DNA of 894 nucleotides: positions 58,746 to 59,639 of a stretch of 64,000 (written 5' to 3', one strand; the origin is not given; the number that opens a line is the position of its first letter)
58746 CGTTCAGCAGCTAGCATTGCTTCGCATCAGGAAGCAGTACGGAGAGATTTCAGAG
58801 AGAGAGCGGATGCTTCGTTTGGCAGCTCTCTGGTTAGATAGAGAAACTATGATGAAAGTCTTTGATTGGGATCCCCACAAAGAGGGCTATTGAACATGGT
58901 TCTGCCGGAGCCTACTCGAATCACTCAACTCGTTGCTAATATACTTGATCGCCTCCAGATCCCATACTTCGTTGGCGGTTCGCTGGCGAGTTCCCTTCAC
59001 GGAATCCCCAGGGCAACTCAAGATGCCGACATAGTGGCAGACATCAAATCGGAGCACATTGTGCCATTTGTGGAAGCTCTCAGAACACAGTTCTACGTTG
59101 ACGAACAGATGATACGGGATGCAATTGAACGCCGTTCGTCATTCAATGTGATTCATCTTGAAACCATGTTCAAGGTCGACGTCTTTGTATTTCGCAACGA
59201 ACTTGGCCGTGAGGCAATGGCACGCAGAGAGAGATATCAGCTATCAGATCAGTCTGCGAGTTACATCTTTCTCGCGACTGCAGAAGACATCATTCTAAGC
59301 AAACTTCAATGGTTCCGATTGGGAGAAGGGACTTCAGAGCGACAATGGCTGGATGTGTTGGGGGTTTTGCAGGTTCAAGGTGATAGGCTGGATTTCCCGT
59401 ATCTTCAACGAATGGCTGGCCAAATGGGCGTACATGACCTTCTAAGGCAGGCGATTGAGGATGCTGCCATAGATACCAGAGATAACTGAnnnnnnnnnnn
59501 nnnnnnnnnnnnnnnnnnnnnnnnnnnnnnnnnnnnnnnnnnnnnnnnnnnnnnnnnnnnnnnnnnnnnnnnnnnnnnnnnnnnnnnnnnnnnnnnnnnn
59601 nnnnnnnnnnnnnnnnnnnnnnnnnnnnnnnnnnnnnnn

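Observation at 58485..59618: CRISPR array ends in a degenerate repeat, then a two-gene cassette, then a perfect orphan repeat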

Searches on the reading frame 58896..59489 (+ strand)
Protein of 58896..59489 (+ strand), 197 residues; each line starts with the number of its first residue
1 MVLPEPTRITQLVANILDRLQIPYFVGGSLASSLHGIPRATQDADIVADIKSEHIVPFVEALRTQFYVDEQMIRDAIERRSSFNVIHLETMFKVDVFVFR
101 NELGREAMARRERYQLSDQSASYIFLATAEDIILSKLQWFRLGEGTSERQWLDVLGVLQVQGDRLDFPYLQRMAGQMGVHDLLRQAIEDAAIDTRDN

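Call 6: search_protein_families(library=pfam, proteins=[window:58896-59489:+], max_evalue=1)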
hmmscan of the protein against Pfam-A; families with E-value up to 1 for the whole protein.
window:58896-59489:+ (197 aa): 2 families
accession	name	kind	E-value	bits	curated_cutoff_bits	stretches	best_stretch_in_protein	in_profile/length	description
PF08843.17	AbiEii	-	0.032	14.6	22.5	1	24-159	16-170/238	Nucleotidyl transferase AbiEii toxin, Type IV TA system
PF00392.27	GntR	-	0.1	12.7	27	1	49-80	17-48/64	Bacterial regulatory proteins, gntR family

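Call 7: search_protein_families(library=ncbifam, proteins=[window:58896-59489:+], max_evalue=1)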
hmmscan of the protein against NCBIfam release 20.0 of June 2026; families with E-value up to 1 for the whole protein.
window:58896-59489:+ (197 aa): 1 family
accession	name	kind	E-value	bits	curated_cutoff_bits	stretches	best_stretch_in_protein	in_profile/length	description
TIGR04382.1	myo_inos_iolC_N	equivalog_domain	0.015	14.6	300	1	23-104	30-111/309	5-dehydro-2-deoxygluconokinase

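Call 8: search_protein_families(library=padloc, proteins=[window:58896-59489:+], max_evalue=1)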
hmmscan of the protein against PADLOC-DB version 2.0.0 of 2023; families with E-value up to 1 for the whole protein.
window:58896-59489:+ (197 aa): 0 families

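Call 9: find_homologous_proteins(query=window:58896-59489:+)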
Query window:58896-59489:+ (197 aa): 2743 proteins with E <= 0.001 among 2944 candidates; the best 120 are listed.
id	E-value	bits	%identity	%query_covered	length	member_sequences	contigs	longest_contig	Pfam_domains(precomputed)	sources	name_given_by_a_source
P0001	4.5e-123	426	100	100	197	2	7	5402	-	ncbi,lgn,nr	ncbi:MAG: hypothetical protein DDT27_00975 [Dehalococcoidia bacterium]|nr:hypothetical protein [Chlo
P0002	1.9e-108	378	91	97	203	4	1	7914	-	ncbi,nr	ncbi:hypothetical protein M1O12_03290 [Dehalococcoidia bacterium]|nr:hypothetical protein [Dehalococ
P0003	5.9e-89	315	76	98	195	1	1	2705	-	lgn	-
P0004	5.4e-76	273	65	97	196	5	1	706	-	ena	-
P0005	2.0e-75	271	65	97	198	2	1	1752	-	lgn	-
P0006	3.8e-75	270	65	97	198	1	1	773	-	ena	-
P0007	5.3e-75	269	64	97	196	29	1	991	-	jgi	-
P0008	1.4e-74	268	64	97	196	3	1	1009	-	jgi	-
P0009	1.8e-74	268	65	98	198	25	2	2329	-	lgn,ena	-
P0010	1.9e-74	267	65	97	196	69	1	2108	-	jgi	jgi:hypothetical protein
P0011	6.3e-74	266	65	97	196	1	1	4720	-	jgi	jgi:hypothetical protein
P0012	7.0e-74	266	64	97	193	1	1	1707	-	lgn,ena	-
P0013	8.9e-74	265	63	97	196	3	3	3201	-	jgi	jgi:hypothetical protein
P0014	1.1e-73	265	62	98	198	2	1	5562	-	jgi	jgi:hypothetical protein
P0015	1.2e-73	265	63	97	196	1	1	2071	-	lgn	-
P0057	1.5e-67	245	93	64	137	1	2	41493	-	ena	-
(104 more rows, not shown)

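Call 11: find_encoding_contigs(protein=P0001, flank=10000, max_places=10)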
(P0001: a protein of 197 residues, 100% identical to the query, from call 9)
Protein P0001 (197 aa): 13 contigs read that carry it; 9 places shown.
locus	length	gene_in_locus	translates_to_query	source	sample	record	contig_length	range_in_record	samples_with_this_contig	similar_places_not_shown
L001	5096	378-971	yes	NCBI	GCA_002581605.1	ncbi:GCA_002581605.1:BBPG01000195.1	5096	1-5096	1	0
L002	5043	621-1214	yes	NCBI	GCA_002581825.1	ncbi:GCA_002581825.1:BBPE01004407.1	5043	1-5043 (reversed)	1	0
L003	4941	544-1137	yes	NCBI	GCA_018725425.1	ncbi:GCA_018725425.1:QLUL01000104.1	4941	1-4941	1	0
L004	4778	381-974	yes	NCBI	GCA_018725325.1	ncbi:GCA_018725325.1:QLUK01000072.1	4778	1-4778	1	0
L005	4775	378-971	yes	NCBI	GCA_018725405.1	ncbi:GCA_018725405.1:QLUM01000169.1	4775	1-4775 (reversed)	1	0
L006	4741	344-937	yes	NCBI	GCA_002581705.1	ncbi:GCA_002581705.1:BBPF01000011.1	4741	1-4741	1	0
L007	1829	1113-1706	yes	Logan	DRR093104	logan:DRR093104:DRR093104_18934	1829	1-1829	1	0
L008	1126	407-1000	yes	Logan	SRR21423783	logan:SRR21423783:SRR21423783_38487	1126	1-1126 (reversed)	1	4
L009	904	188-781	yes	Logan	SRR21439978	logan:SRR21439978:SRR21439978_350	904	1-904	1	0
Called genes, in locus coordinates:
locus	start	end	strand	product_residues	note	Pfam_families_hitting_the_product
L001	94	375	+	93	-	-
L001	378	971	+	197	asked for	-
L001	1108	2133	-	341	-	PF02547:Queuosine_synth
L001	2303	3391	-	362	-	PF13167:GTP-bdg_N, PF16360:GTP-bdg_M, PF03193:RsgA_GTPase (faint), PF00350:Dynamin_N (faint), PF01926:MMR_HSR1, PF02421:FeoB_N (weak), PF00009:GTP_EFTU (weak)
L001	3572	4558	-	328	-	PF00155:Aminotran_1_2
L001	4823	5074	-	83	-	-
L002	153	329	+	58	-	-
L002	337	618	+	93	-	-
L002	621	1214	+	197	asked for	-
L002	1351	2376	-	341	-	PF02547:Queuosine_synth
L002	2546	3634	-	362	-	PF13167:GTP-bdg_N, PF16360:GTP-bdg_M, PF03193:RsgA_GTPase (faint), PF00005:ABC_tran (faint), PF00350:Dynamin_N (faint), PF01926:MMR_HSR1, PF02421:FeoB_N (weak), PF00009:GTP_EFTU (weak)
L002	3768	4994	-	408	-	PF00155:Aminotran_1_2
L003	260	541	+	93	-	-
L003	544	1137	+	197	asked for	-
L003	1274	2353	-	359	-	PF02547:Queuosine_synth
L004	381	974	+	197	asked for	-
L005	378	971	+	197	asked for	-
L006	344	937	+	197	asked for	-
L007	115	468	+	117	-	PF21814:DUF6883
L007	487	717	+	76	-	PF16277:DUF4926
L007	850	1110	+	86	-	-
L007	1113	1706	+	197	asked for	-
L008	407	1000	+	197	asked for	-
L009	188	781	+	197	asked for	-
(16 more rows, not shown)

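Call 12: find_encoding_contigs(protein=P0002, flank=10000, max_places=10)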
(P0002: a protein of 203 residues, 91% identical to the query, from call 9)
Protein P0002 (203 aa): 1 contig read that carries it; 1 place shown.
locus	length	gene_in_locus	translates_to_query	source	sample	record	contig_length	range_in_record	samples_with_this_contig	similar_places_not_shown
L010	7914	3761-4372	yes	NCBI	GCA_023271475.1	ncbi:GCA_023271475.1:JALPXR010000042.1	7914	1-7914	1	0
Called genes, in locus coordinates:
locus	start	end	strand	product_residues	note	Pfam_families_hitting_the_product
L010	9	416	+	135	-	PF00572:Ribosomal_L13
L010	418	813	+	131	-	PF00380:Ribosomal_S9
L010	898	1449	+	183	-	PF01844:HNH, PF14279:HNH_5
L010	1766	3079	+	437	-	PF13546:DDE_5, PF01609:DDE_Tnp_1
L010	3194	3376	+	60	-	-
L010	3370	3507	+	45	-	PF02452:PemK_toxin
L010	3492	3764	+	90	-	-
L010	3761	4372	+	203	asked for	-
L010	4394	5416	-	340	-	PF02547:Queuosine_synth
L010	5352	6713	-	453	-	PF13167:GTP-bdg_N, PF16360:GTP-bdg_M, PF00350:Dynamin_N (faint), PF01926:MMR_HSR1, PF00009:GTP_EFTU (weak)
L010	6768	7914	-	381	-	PF00155:Aminotran_1_2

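Call 14: find_encoding_contigs(protein=P0057, flank=10000, max_places=6)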
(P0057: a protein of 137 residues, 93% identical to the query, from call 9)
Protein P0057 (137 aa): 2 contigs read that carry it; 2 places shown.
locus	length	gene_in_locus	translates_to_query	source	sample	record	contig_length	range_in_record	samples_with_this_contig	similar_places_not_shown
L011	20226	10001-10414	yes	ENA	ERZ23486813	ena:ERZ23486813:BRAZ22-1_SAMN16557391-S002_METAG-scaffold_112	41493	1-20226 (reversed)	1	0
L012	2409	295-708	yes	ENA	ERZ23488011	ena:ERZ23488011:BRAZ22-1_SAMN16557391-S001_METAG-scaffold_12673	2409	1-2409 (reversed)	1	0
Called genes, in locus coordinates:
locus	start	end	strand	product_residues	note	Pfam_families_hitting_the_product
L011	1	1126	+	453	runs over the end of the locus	PF00344:SecY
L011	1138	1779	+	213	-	PF00406:ADK, PF13207:AAA_17, PF13238:AAA_18, PF13671:AAA_33 (weak), PF05191:ADK_lid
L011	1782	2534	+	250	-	PF00557:Peptidase_M24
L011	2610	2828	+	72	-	PF01176:eIF-1a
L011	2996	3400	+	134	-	PF00416:Ribosomal_S13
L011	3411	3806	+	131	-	PF00411:Ribosomal_S11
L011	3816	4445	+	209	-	PF00163:Ribosomal_S4, PF01479:S4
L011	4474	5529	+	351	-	PF01193:RNA_pol_L, PF01000:RNA_pol_A_bac, PF03118:RNA_pol_A_CTD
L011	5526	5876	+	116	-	PF01196:Ribosomal_L17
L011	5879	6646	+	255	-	PF01416:PseudoU_synth_1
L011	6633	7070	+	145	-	PF00572:Ribosomal_L13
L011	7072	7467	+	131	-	PF00380:Ribosomal_S9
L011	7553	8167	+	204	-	PF01844:HNH, PF14279:HNH_5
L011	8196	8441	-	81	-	-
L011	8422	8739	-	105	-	PF24732:ParE_like (weak)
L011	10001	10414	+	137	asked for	-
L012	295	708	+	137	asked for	-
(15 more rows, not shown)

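Call 29: predict_structure(alignment_id=A1)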
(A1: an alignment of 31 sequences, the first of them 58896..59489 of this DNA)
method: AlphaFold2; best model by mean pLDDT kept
length: 197 residues; sequences in the alignment: 31
mean_pLDDT: 91.5   pTM: 0.85
mean pLDDT of the five models: 91.5, 91.3, 91.0, 90.1, 90.0
residues with pLDDT >= 90: 149; 70-90: 43; 50-70: 3; < 50: 2
segments of 3 or more residues with pLDDT < 50: none
pLDDT, mean of each block of 10 residues (from residue 1): 87 97 94 85 91 97 96 96 96 91 89 87 93 94 87 93 94 95 95 65
secondary structure, 60 per line:
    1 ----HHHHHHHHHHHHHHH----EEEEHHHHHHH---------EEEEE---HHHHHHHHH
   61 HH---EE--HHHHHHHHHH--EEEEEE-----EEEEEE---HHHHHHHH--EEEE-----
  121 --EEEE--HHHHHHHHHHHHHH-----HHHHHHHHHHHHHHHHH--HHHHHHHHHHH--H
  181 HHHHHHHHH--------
elements in order: H5-19 E24-27 H28-34 E44-48 H52-62 H70-79 E82-87 E93-98 H102-109 E112-115 E123-126 H129-142 H148-164 H167-177 H180-189

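Call 36: find_related_loci(query=A1, collection=metagenome_contigs, flank=6000)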
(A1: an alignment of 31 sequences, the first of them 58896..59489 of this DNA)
Query A1 (197 aa) in metagenome_contigs; peptide patterns used: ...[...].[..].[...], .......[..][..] (x = any residue, [..] = any of these).
600 stretches matched a pattern (row limit reached: there are more); 524 encode a relative of the query (tblastn E <= 1e-3); the best 80 are kept; 80 distinct loci.
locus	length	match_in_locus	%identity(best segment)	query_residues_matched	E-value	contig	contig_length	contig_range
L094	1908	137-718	64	1-193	2e-85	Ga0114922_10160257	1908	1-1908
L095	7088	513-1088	64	1-191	6e-81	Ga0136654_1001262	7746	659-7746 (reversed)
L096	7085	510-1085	63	1-191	1e-80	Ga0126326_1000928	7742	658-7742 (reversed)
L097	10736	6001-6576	63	1-191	2e-79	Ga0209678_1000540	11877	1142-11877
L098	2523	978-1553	61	1-191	7e-80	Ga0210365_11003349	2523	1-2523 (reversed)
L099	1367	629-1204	61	2-192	2e-81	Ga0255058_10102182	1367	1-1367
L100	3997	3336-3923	57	1-195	7e-73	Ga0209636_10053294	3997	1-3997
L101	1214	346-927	56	1-193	9e-76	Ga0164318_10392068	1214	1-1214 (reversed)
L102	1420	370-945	58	1-191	5e-75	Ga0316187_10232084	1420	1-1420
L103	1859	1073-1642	58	1-189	3e-73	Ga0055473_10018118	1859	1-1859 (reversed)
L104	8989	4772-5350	53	1-192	3e-70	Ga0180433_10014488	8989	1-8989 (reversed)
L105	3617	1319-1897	56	1-192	8e-70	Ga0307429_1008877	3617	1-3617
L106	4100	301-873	58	1-190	8e-70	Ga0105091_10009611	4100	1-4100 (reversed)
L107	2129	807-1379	57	1-192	3e-71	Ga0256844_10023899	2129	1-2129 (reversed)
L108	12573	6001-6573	57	1-190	9e-69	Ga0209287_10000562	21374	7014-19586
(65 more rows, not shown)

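Call 37: fold_search(model_id=the predicted structure, library=pdb)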
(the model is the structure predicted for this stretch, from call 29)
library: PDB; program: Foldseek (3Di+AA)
matches with E <= 10: 309; with E <= 0.001: 19
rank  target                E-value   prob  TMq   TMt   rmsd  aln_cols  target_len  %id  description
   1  8an5_B                1.3e-07  1.00  0.55  0.58   9.0       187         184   21  MenAT1 toxin-antitoxin complex (rv0078a-rv0078b) from Mycobacterium tuberculosis H37Rv (released 2023-08-02)
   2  8an5_A                3.6e-07  1.00  0.62  0.63   8.2       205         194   18  MenAT1 toxin-antitoxin complex (rv0078a-rv0078b) from Mycobacterium tuberculosis H37Rv (released 2023-08-02)
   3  8an4_B                4.0e-07  1.00  0.61  0.64   8.2       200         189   18  MenT1 toxin (rv0078a) from Mycobacterium tuberculosis H37Rv (released 2023-08-02)
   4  8rr5                  4.0e-06  1.00  0.46  0.51  10.6       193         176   16  MenT1 toxin (rv0078a) from Mycobacterium tuberculosis H37Rv, phosphorylated at T39 (released 2024-09-11)
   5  8an4_A                4.5e-06  1.00  0.69  0.69   4.6       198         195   20  MenT1 toxin (rv0078a) from Mycobacterium tuberculosis H37Rv (released 2023-08-02)
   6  5uvd                  1.5e-05  1.00  0.55  0.51   6.7       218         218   15  Crystal structure of an antigenic nucleotidyltransferase-like protein from Paracoccidioides brasiliensis (released 2018-01-31)
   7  2ewr                  5.9e-05  1.00  0.48  0.59   6.0       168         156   18  Crystal structure of a putative nucleotidyltransferase (tm1012) from Thermotoga maritima at 1.60 A resolution (released 2005-12-06)
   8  2fcl                  7.4e-05  1.00  0.49  0.60   6.1       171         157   18  Crystal structure of a putative nucleotidyltransferase (tm1012) from Thermotoga maritima at 1.35 A resolution (released 2006-03-14)
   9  4fo1_A                9.3e-05  1.00  0.52  0.62   5.2       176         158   16  Crystal structure of lincosamide antibiotic adenylyltransferase LnuA, apo (released 2012-07-04)
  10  3h39_A                1.6e-04  1.00  0.37  0.20  11.2       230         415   15  The complex structure of CCA-adding enzyme with ATP (released 2009-10-13)
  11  5kqj_MODEL_1_A        2.6e-04  1.00  0.52  0.54   6.8       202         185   11  Solution Structure of Antibiotic-Resistance Factor ANT(2'')-Ia Reveals Substrate-Regulated Conformation Dynami (released 2017-07-12)
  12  4hx0                  3.3e-04  1.00  0.47  0.56   7.0       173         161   18  Crystal structure of a putative nucleotidyltransferase (TM1012) from Thermotoga maritima at 1.87 A resolution (released 2013-09-11)
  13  3h37_A                4.6e-04  0.99  0.35  0.19  11.4       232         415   14  The structure of CCA-adding enzyme apo form I (released 2009-10-13)
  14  5hc9_A                5.5e-04  1.00  0.37  0.20  11.0       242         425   14  Thermotoga maritima CCA-adding enzyme complexed with tRNA_CCA (released 2016-04-27)
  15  5hc9_B                6.5e-04  1.00  0.38  0.21  10.9       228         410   14  Thermotoga maritima CCA-adding enzyme complexed with tRNA_CCA (released 2016-04-27)
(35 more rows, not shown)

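Call 38: search_solved_structures(query=A1, max_evalue=1, show_alignments=1)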
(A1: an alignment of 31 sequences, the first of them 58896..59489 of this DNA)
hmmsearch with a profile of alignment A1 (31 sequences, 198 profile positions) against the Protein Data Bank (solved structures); distinct sequences matched with E-value up to 1: 6.
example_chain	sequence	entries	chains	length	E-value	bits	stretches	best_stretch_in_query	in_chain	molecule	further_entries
8an4_A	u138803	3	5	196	0.0007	22.3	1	11-79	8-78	Bacterial toxin | Nucleotidyl transferase AbiEii/AbiGii toxin family protein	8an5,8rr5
4hx0_A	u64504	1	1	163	0.00083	22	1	1-49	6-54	Putative nucleotidyltransferase TM1012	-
2fcl_A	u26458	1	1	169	0.00089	21.9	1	1-49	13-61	hypothetical protein TM1012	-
2ewr_A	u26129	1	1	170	0.0009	21.9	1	1-49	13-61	hypothetical protein TM1012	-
5uvd_A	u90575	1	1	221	0.00097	21.8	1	9-66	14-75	Nucleotidyltransferase-like protein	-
8i0k_C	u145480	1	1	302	0.74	12.4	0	77-139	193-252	T-cell activation inhibitor, mitochondrial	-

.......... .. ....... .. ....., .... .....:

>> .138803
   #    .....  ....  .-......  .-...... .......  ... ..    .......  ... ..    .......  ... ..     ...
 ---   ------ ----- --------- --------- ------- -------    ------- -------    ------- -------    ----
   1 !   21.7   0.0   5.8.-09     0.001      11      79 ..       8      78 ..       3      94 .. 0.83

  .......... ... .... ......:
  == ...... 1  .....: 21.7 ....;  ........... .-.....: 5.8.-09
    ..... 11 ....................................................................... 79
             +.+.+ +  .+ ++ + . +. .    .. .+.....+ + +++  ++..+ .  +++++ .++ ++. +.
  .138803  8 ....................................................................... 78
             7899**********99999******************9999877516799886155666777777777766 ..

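Call 54: find_encoding_contigs(protein=P0003, flank=5000, max_places=5)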
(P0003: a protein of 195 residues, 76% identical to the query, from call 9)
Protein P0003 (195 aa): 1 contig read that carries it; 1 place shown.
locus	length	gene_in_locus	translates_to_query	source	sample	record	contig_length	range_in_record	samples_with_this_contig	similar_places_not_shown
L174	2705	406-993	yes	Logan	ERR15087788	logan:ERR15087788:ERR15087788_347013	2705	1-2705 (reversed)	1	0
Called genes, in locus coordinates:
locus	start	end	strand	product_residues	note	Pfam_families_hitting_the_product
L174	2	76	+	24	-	?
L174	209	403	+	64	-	-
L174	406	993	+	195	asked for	-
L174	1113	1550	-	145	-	-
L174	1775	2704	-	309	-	?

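Call 79: search_protein_families(library=pfam, alignment_id=A1, max_evalue=0.1)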
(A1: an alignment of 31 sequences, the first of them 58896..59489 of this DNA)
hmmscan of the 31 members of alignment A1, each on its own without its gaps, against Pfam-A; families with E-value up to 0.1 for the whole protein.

A. member 1, window:58896-59489:+ (197 aa): 1 family
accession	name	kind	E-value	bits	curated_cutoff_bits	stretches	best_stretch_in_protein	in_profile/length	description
PF08843.17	AbiEii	-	0.032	14.6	22.5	1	24-159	16-170/238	Nucleotidyl transferase AbiEii toxin, Type IV TA system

B. families by the number of members that match (of 31 scanned): 9 families
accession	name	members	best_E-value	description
PF08843.17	AbiEii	18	0.00085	Nucleotidyl transferase AbiEii toxin, Type IV TA system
PF19502.5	DUF6036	17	0.0013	Nucleotidyltransferase of unknown function (DUF6036)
PF10706.15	Aminoglyc_resit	15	0.0019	Aminoglycoside-2''-adenylyltransferase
PF19519.4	DUF6051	3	0.004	Family of unknown function (DUF6051)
PF09970.15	DUF2204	2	0.04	Nucleotidyl transferase of unknown function (DUF2204)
PF01743.26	PolyA_pol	2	0.051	Poly A polymerase head domain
PF00392.27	GntR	1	0.032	Bacterial regulatory proteins, gntR family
PF00952.22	Bunya_nucleocap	1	0.082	Bunyavirus nucleocapsid (N) protein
PF24641.1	KH_DEAH11_2nd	1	0.09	DEAH11 eukaryotic type KH-domain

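Call 87: search_protein_families(library=ncbifam, proteins=[L007:115-468:+, L007:487-717:+], max_evalue=0.00001)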
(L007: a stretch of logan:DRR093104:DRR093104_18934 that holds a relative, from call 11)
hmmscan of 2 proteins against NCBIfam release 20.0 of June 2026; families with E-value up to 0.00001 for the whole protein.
L007:115-468:+ (117 aa): 0 families

L007:487-717:+ (76 aa): 0 families
